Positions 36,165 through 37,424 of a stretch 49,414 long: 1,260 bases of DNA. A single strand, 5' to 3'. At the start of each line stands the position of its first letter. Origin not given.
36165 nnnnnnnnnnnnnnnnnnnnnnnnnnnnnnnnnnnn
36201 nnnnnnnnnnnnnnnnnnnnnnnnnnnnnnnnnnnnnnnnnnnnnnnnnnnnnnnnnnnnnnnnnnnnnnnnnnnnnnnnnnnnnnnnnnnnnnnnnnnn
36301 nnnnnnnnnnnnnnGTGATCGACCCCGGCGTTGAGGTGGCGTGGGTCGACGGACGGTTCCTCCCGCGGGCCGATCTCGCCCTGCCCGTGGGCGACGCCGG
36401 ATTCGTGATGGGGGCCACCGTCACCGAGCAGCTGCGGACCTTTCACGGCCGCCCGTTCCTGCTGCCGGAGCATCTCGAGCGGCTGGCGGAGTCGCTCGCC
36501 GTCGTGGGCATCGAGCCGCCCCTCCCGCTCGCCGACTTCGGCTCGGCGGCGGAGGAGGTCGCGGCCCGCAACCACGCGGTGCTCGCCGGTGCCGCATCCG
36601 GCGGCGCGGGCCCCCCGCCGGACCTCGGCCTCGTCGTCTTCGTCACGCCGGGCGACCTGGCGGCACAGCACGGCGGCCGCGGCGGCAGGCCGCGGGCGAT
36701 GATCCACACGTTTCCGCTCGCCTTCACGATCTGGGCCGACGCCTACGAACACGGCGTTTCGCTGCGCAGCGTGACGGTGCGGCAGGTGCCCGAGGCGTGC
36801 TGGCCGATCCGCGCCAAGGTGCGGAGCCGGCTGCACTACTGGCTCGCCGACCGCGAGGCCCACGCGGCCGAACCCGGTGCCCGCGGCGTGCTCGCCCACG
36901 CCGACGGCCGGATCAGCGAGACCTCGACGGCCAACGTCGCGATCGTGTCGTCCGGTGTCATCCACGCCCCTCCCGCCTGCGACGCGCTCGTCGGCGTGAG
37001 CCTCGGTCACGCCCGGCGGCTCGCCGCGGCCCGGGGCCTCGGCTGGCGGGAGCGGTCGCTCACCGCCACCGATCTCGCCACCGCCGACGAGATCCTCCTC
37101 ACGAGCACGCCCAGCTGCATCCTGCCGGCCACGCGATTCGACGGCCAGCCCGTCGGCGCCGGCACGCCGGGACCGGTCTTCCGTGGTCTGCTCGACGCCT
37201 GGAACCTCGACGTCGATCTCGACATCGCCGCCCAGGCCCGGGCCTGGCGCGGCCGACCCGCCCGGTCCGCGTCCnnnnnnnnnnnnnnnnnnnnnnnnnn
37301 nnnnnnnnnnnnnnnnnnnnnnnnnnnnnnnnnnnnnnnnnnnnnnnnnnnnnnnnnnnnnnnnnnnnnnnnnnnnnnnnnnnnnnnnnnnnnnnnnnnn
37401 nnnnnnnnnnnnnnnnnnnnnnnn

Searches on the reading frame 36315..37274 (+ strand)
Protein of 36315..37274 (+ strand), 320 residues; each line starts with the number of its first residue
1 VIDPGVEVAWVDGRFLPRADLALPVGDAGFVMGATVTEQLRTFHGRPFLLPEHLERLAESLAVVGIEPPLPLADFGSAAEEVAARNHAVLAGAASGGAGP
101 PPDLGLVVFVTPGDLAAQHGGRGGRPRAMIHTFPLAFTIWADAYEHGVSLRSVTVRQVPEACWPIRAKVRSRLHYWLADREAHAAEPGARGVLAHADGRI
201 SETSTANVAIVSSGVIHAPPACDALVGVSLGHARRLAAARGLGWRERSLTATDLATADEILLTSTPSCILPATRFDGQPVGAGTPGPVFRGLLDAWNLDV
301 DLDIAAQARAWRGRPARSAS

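Call 16: search_protein_families(library=pfam, proteins=[window:36315-37274:+], max_evalue=0.001)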
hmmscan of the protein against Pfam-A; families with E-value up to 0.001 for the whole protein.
window:36315-37274:+ (320 aa): 1 family
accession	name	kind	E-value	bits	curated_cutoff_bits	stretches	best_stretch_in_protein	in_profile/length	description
PF01063.24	Aminotran_4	-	4.8e-34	118.6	28.5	1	36-274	2-222/223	Amino-transferase class IV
